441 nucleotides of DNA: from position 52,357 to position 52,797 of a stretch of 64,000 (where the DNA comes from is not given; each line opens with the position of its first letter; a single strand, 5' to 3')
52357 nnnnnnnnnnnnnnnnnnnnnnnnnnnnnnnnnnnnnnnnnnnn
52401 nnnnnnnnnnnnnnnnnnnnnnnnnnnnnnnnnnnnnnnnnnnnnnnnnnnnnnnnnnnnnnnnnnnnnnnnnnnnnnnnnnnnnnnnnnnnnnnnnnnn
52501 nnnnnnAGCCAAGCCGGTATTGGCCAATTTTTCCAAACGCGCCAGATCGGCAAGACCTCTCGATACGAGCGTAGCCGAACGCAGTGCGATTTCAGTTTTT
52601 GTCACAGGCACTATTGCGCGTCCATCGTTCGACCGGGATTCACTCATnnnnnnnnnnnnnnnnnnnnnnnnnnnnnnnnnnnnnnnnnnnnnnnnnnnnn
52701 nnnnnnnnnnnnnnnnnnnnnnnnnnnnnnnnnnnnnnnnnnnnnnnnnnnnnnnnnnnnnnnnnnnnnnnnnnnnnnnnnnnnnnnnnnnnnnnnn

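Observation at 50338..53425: Overlapping J-domain + giant ankyrin-repeat operon between an integrase pseudogene and the Type I R-M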

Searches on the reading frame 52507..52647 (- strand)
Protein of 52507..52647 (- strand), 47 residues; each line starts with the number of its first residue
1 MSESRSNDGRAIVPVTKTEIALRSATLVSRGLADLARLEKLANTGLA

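Call 43: find_homologous_proteins(query=A4, max_evalue=0.01)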
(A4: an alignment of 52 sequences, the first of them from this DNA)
Query A4 (52 sequences) (47 aa, profile of the alignment): 4 proteins with E <= 0.01 among 1050 candidates.
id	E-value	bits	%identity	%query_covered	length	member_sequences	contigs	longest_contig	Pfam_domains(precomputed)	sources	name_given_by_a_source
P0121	1.3e-12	65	35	79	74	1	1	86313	-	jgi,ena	jgi:hypothetical protein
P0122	1.2e-8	52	37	85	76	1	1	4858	-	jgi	jgi:hypothetical protein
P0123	5.9e-8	50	43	83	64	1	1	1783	-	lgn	-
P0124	6.4e-8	49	28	68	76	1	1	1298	-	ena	-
